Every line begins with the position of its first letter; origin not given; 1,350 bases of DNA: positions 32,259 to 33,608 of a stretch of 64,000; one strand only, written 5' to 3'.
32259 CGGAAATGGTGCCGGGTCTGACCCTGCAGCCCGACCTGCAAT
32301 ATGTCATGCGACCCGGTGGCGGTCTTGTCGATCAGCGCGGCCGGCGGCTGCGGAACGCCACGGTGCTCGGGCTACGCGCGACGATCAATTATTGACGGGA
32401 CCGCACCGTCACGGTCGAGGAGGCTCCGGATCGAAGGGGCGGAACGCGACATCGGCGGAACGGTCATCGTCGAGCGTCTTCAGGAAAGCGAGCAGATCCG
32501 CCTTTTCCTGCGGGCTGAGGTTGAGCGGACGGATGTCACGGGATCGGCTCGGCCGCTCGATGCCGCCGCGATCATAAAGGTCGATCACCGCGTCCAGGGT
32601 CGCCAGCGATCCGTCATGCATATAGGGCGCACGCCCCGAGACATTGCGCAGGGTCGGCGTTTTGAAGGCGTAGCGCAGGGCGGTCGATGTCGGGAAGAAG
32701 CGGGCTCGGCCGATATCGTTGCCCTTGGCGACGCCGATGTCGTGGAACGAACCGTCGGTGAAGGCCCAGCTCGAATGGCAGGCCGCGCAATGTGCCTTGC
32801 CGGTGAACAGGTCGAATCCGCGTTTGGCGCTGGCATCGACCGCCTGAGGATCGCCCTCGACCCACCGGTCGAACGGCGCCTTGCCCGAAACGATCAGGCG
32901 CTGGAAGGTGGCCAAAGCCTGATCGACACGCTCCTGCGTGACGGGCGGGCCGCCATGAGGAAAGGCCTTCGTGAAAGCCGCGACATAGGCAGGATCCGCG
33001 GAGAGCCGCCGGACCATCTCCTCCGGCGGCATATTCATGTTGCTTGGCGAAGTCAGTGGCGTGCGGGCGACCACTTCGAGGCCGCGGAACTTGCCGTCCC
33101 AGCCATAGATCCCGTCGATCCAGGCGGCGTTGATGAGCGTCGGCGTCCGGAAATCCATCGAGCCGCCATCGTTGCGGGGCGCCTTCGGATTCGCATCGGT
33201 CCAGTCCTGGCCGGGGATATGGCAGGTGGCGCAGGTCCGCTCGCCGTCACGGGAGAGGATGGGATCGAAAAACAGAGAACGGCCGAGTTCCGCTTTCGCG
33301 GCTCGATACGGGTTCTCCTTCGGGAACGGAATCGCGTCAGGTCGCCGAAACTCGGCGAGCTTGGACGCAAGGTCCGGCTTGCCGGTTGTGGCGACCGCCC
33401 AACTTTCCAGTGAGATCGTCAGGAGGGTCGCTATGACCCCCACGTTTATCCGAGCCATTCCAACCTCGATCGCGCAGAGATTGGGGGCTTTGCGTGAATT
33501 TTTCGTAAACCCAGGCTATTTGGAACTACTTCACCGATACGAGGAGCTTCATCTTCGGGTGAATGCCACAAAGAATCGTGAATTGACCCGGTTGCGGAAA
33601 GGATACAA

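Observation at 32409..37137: Non-canonical MauG-like di-haem protein and cupredoxin divergent from a c-di-GMP enzyme: candidate periplasmic redox system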

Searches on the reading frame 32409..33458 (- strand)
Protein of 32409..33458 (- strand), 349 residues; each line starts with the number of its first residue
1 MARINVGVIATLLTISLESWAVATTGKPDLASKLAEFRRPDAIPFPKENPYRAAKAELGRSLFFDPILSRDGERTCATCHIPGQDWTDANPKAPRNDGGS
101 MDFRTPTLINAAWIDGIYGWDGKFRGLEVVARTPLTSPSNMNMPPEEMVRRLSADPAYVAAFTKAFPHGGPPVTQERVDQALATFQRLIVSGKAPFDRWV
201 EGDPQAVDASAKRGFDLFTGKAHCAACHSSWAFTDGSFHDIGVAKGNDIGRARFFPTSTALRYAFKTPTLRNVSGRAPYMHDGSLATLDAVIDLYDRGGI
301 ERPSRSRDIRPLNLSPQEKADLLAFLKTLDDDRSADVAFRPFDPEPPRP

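Call 3: search_protein_families(library=pfam, proteins=[window:32409-33458:-])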
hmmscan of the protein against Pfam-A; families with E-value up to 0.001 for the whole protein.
window:32409-33458:- (349 aa): 2 families
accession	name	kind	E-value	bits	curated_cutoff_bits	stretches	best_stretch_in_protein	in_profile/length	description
PF03150.19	CCP_MauG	-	1.9e-46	158.8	25.6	1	54-204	2-148/149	Di-haem cytochrome c peroxidase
PF00034.26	Cytochrom_C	-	2.9e-08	35.3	21.3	1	211-329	1-89/90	Cytochrome c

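Call 4: search_protein_families(library=ncbifam, proteins=[window:32409-33458:-], max_evalue=0.01)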
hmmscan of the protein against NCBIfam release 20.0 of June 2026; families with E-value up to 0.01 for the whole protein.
window:32409-33458:- (349 aa): 6 families
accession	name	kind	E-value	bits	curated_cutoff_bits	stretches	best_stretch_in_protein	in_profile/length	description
TIGR03791.1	TTQ_mauG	equivalog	4.1e-100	334.8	443.85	1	54-333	4-282/291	tryptophan tryptophylquinone biosynthesis enzyme MauG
TIGR04039.1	MXAN_0977_Heme2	hypoth_equivalog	1.4e-56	192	362.85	2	46-240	2-202/336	MbnH family di-heme enzyme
TIGR03981.2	SAM_quin_mod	hypoth_equivalog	2.1e-36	125.7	340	2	173-293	227-356/411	His-Xaa-Ser system-associated MauG-like protein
NF052341.1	hydrazine_gamma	equivalog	2.6e-08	33.2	625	1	263-329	279-339/339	hydrazine synthase subunit gamma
NF052342.1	hydrazine_BC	exception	4e-05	22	1250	0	263-329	630-690/690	hydrazine synthase subunit beta-gamma fusion subunit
NF040606.1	CytoC_perox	subfamily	0.00024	20.4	150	0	264-291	425-452/524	di-heme-cytochrome C peroxidase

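Call 5: search_solved_structures(query=window:32409-33458:-, show_alignments=3, max_evalue=0.00001)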
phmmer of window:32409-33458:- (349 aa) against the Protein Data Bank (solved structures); distinct sequences matched with E-value up to 0.00001: 29.
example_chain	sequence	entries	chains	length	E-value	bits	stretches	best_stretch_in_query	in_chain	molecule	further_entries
4aao_A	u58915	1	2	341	7.6e-42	147.1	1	40-291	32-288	CYTOCHROME C551 PEROXIDASE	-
4aal_A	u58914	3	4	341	8.1e-42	147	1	40-291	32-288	CYTOCHROME C551 PEROXIDASE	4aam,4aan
3hq8_A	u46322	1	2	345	2.1e-38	135.8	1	40-292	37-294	Cytochrome c551 peroxidase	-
3hq9_A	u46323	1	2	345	4e-38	134.9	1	40-292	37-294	Cytochrome c551 peroxidase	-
1iqc_A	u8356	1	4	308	2.1e-37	132.5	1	44-333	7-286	di-heme peroxidase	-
6e1c_A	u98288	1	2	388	2.7e-37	132.1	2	40-239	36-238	Di-heme enzyme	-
3hq7_A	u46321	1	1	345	2.8e-37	132.1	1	40-292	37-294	Cytochrome c551 peroxidase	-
3hq6_A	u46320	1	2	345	5.1e-37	131.2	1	40-292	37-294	Cytochrome c551 peroxidase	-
1eb7_A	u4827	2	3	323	9.6e-37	130.3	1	40-293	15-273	CYTOCHROME C551 PEROXIDASE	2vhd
3o5c_A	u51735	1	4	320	1.1e-35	126.8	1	53-294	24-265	Cytochrome c551 peroxidase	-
2c1u_A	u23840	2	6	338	1.7e-35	126.2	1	46-296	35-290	DI-HAEM CYTOCHROME C PEROXIDASE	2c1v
1nml_A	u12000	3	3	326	9.4e-34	120.5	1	45-295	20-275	di-haem cytochrome c peroxidase | Cytochrome c peroxidase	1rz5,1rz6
9qdt_A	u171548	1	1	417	1.7e-33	119.7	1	35-302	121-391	Probable cytochrome c peroxidase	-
1zzh_A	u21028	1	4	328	1.8e-32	116.3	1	48-291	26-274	cytochrome c peroxidase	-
6qkn_A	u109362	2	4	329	4.8e-26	95.1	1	44-302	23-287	Cytochrome-c peroxidase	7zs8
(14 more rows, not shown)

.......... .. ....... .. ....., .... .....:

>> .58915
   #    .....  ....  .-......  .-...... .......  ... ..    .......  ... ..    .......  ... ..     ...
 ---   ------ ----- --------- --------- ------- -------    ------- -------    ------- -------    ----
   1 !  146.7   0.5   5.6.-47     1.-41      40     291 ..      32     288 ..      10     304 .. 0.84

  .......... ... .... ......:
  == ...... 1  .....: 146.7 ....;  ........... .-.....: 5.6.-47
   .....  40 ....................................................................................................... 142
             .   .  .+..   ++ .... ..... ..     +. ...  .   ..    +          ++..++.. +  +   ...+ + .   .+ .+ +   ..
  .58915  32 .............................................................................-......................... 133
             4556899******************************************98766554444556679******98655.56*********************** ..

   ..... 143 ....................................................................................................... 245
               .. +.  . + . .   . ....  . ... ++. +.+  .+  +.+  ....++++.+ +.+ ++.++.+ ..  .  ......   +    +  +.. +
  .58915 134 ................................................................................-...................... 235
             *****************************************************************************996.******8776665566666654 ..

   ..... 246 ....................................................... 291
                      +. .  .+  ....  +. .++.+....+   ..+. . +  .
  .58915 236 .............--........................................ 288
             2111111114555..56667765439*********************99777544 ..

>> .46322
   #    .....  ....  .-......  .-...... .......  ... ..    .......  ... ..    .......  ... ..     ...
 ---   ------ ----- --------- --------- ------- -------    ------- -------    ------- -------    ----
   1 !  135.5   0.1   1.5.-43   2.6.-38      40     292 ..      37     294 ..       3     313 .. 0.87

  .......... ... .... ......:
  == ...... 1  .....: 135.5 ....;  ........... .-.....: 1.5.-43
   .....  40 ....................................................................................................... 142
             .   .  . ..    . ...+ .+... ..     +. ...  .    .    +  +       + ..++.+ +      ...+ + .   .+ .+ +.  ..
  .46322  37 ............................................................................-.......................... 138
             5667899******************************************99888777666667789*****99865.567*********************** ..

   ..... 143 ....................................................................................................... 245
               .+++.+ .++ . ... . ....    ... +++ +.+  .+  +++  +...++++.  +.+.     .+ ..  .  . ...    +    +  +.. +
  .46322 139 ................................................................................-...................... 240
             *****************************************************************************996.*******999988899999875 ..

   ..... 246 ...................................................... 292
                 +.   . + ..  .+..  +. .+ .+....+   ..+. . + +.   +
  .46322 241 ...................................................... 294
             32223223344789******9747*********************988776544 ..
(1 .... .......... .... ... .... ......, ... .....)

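Call 7: find_homologous_proteins(query=window:32409-33458:-)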
Query window:32409-33458:- (349 aa): 7647 proteins with E <= 0.001 among 8000 candidates; the best 120 are listed.
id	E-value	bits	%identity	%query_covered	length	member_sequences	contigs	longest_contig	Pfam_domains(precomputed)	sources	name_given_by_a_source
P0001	1.4e-230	783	97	100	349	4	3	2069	PF03150.20,PF00034.27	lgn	-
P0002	3.6e-199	679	84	100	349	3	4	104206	PF03150.20,PF00034.27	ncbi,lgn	ncbi:cytochrome-c peroxidase [Methylorubrum zatmanii]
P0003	3.6e-177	607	74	100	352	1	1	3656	PF03150.20,PF00034.27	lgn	-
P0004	2.9e-176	604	74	100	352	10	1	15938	PF03150.20,PF00034.27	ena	-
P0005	7.8e-175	599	75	100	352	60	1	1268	PF03150.20,PF00034.27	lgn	-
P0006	5.0e-173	593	74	100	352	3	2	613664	PF03150.20,PF00034.27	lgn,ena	-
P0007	6.3e-173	593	74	100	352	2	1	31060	PF03150.20,PF00034.27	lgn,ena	-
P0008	2.6e-172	591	74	100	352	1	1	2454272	PF03150.20,PF00034.27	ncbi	ncbi:MAG: c-type cytochrome [Methylorubrum populi]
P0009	3.1e-172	591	73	100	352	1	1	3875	PF03150.20,PF00034.27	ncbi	-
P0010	3.9e-171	587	74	100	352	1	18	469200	PF03150.20,PF00034.27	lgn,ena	-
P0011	1.7e-168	579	72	100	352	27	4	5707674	PF03150.20,PF00034.27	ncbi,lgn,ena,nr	ncbi:tryptophan tryptophylquinone biosynthesis enzyme MauG [Methylobacterium sp. DB1607]|nr:tryptoph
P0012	3.0e-167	574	72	100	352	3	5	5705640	PF03150.20,PF00034.27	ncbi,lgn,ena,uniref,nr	ncbi:cytochrome-c peroxidase [Methylorubrum populi]|uniref:cytochrome-c peroxidase n=1 Tax=Methyloru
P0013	3.2e-167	574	72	100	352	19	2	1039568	PF03150.20,PF00034.27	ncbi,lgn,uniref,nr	ncbi:Cytochrome c551 peroxidase [Methylorubrum aminovorans]|uniref:Cytochrome c551 peroxidase n=1 Ta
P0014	2.0e-162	559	72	100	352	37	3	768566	PF03150.20,PF00034.27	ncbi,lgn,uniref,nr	ncbi:cytochrome-c peroxidase [Methylorubrum thiocyanatum]|uniref:Methylamine utilization protein Mau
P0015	1.3e-146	507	66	96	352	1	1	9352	PF03150.20,PF00034.27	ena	-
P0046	2.9e-125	436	58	98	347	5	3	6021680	PF03150.20,PF00034.27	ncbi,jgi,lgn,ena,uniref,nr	ncbi:cytochrome-c peroxidase [Methylobacterium symbioticum]|uniref:Methylamine utilization protein M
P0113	3.6e-120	420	59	90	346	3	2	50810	PF03150.20,PF00034.27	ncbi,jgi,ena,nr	ncbi:MAG TPA: cytochrome c peroxidase [Pseudolabrys sp.]|nr:cytochrome c peroxidase [Pseudolabrys sp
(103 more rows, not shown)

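Call 10: find_encoding_contigs(protein=P0002, flank=8000, max_places=2)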
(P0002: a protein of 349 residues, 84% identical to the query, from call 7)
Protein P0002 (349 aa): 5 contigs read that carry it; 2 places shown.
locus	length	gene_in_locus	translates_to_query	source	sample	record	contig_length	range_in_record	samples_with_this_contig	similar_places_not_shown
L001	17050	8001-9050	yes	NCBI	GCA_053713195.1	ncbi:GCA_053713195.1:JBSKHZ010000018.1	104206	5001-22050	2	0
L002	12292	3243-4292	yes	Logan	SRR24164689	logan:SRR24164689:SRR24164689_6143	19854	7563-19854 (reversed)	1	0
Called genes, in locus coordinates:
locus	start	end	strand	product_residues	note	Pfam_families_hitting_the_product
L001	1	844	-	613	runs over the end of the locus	PF00654:Voltage_CLC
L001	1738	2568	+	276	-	PF13403:Hint_2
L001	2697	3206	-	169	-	PF05974:DUF892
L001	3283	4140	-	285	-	PF05067:Mn_catalase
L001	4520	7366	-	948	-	PF12729:4HB_MCP_1 (weak), PF00672:HAMP, PF00989:PAS (weak), PF08448:PAS_4 (faint), PF12860:PAS_7 (weak), PF12860:PAS_7, PF00990:GGDEF, PF00563:EAL, +1 more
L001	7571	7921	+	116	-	PF13473:Cupredoxin_1 (faint)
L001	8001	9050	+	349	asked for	PF03150:CCP_MauG, PF00034:Cytochrom_C (weak)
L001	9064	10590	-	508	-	PF04966:OprB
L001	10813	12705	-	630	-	PF00989:PAS, PF08448:PAS_4, PF13426:PAS_9, PF00158:Sigma54_activat, PF13191:AAA_16 (weak), PF14532:Sigma54_activ_2, PF07728:AAA_5, PF25601:AAA_lid_14, +3 more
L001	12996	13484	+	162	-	PF21291:CYNS_N, PF02560:Cyanate_lyase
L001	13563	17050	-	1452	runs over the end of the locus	PF27051:TamB_N (faint), PF04357:TamB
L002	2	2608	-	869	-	?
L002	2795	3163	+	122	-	-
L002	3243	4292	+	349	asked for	PF03150:CCP_MauG, PF00034:Cytochrom_C (weak)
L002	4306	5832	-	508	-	PF04966:OprB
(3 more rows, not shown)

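Call 11: find_encoding_contigs(protein=P0012, flank=8000, max_places=1)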
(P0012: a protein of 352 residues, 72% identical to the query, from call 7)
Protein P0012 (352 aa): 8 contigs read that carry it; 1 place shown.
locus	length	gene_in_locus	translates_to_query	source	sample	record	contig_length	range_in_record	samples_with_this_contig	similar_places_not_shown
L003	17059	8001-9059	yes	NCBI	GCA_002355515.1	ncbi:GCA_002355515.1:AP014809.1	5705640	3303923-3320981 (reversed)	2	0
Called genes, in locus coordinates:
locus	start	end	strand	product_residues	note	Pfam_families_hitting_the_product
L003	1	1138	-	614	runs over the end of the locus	PF00654:Voltage_CLC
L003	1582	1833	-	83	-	-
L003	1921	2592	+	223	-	-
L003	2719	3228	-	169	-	PF05974:DUF892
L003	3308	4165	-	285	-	PF05067:Mn_catalase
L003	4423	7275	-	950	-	PF12729:4HB_MCP_1 (weak), PF00672:HAMP, PF00989:PAS (weak), PF13188:PAS_8 (faint), PF12860:PAS_7, PF00990:GGDEF, PF00563:EAL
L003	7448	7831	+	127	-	PF13473:Cupredoxin_1 (weak)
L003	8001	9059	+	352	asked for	PF03150:CCP_MauG, PF00034:Cytochrom_C (weak)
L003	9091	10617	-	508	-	PF04966:OprB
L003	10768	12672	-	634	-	PF08448:PAS_4 (weak), PF00989:PAS, PF08448:PAS_4 (weak), PF13426:PAS_9, PF00158:Sigma54_activat, PF14532:Sigma54_activ_2, PF07728:AAA_5, PF25601:AAA_lid_14, +3 more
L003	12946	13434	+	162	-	PF21291:CYNS_N, PF02560:Cyanate_lyase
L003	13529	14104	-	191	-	-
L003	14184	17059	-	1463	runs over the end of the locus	PF27051:TamB_N (faint), PF04357:TamB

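Call 12: find_encoding_contigs(protein=P0046, flank=8000, max_places=1)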
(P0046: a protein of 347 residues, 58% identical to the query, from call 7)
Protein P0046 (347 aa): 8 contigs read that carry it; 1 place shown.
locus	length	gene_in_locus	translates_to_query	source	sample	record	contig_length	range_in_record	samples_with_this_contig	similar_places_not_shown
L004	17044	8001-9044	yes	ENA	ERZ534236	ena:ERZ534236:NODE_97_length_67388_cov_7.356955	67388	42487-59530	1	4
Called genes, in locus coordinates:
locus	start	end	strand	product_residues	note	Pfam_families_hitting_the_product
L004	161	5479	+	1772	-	PF21142:A2M_bMG2 (weak), PF11974:bMG3, PF01835:MG2, PF17972:bMG5, PF17962:bMG6, PF07703:A2M_BRD, PF07678:TED_complement (weak), PF17973:bMG10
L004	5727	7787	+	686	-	PF00912:Transgly, PF00905:Transpeptidase, PF06832:BiPBP_C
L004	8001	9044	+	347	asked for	PF03150:CCP_MauG, PF00034:Cytochrom_C (weak)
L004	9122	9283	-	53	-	-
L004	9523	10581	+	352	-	-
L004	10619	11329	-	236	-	PF01914:MarC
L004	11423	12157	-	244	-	PF13489:Methyltransf_23, PF08241:Methyltransf_11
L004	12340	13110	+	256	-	PF00753:Lactamase_B, PF12706:Lactamase_B_2 (weak), PF16123:HAGH_C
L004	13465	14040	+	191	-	PF00440:TetR_N, PF17935:TetR_C_27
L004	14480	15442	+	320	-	PF00056:Ldh_1_N, PF02866:Ldh_1_C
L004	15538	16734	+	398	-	PF08442:ATP-grasp_2, PF13549:ATP-grasp_5, PF24948:Citrate_synth_N, PF00549:Ligase_CoA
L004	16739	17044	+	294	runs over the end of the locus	PF02629:CoA_binding, PF13607:Succ_CoA_lig, PF00549:Ligase_CoA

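Call 13: find_encoding_contigs(protein=P0113, flank=8000, max_places=1)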
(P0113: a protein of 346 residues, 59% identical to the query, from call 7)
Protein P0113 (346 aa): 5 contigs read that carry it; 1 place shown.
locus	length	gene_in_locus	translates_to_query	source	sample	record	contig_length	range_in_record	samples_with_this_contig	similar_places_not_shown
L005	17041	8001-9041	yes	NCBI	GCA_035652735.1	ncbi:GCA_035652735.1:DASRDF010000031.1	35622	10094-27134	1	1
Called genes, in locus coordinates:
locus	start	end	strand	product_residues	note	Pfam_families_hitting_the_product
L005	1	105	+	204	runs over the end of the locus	-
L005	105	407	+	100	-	-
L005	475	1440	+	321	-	PF03401:TctC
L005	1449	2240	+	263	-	PF00596:Aldolase_II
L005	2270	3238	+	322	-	PF03401:TctC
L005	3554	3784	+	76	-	-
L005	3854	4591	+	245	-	-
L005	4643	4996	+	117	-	PF20159:YidB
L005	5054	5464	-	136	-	-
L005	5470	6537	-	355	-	PF00497:SBP_bac_3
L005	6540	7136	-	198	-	PF03734:YkuD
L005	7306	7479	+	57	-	-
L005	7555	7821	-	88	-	PF12071:DUF3551 (weak)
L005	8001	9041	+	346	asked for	PF00034:Cytochrom_C (faint), PF03150:CCP_MauG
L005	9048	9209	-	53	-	-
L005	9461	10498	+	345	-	-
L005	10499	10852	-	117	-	-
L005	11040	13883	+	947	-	PF12729:4HB_MCP_1, PF00672:HAMP, PF00989:PAS (weak), PF08448:PAS_4 (weak), PF12860:PAS_7, PF12860:PAS_7, PF00990:GGDEF, PF00563:EAL, +2 more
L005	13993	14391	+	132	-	PF22636:FlK, PF03061:4HBT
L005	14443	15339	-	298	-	-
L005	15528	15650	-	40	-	-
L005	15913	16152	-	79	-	-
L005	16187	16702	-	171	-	PF03734:YkuD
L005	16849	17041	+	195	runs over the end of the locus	PF04140:ICMT, PF04191:PEMT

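Call 18: search_protein_families(library=pfam, proteins=[L005:10499-10852:-, L005:9048-9209:-], max_evalue=1)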
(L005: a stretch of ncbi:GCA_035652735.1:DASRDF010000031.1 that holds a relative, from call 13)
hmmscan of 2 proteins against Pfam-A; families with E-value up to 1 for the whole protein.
L005:10499-10852:- (117 aa): 3 families
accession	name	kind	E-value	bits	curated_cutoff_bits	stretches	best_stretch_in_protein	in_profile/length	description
PF13473.12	Cupredoxin_1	-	6.2e-05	23.4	27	1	14-114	8-104/104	Cupredoxin-like domain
PF00127.26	Copper-bind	-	7.8e-05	23.5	21.2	1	35-116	5-98/99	Copper binding proteins, plastocyanin/azurin family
PF00018.34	SH3_1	-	0.03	14.4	22.9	1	46-65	11-30/48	SH3 domain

L005:9048-9209:- (53 aa): 2 families
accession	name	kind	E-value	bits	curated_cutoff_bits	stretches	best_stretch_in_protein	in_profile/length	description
PF13056.11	DUF3918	-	0.12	12.5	21.3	1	4-22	5-23/43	Protein of unknown function (DUF3918)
PF20116.4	DUF6506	-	0.18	12.7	27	1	8-36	31-60/96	Family of unknown function (DUF6506)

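Call 33: search_protein_families(library=ncbifam, proteins=[L005:8001-9041:+], max_evalue=0.001)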
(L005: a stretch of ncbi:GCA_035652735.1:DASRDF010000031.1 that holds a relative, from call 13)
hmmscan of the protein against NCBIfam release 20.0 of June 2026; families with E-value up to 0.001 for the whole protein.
L005:8001-9041:+ (346 aa): 6 families
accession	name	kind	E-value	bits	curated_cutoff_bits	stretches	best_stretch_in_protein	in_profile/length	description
TIGR03791.1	TTQ_mauG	equivalog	4.5e-109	364.2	443.85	1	60-345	4-291/291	tryptophan tryptophylquinone biosynthesis enzyme MauG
TIGR04039.1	MXAN_0977_Heme2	hypoth_equivalog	8.8e-57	192.6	362.85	2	55-243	5-202/336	MbnH family di-heme enzyme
TIGR03981.2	SAM_quin_mod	hypoth_equivalog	2.6e-41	141.8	340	2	175-296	226-356/411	His-Xaa-Ser system-associated MauG-like protein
NF052341.1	hydrazine_gamma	equivalog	1.1e-09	37.8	625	1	264-331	277-338/339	hydrazine synthase subunit gamma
NF052342.1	hydrazine_BC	exception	2e-07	29.6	1250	1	264-331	628-689/690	hydrazine synthase subunit beta-gamma fusion subunit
NF040606.1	CytoC_perox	subfamily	0.00053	19.3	150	0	266-294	424-452/524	di-heme-cytochrome C peroxidase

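Call 45: search_protein_representatives(protein=window:32409-33458:-)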
Query: 349 residues. Proteins with E-value up to 0.001 (for the whole library): 19530; up to 1e-10: 10607; up to 1e-30: 2532. The best 150 are listed.
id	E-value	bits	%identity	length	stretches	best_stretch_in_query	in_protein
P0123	1.7e-110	386.1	57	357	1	20-332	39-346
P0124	5.9e-105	367.9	40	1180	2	41-334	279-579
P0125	1.7e-102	359.8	39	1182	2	19-343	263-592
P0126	7.8e-102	357.6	39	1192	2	42-341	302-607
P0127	2.4e-101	356.0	55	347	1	28-334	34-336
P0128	1.9e-97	343.2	42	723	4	41-244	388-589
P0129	2.8e-92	326.2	40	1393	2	53-339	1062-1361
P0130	4.3e-92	325.6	40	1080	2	42-331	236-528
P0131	1.0e-89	317.8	40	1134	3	43-331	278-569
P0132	1.7e-89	317.1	36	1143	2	21-334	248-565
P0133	3.7e-88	312.6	38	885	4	42-250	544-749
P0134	1.4e-87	310.7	42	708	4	39-246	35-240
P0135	1.7e-86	307.2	49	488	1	27-334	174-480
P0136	4.1e-86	305.9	49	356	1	33-341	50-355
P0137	1.1e-83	298.0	48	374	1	7-338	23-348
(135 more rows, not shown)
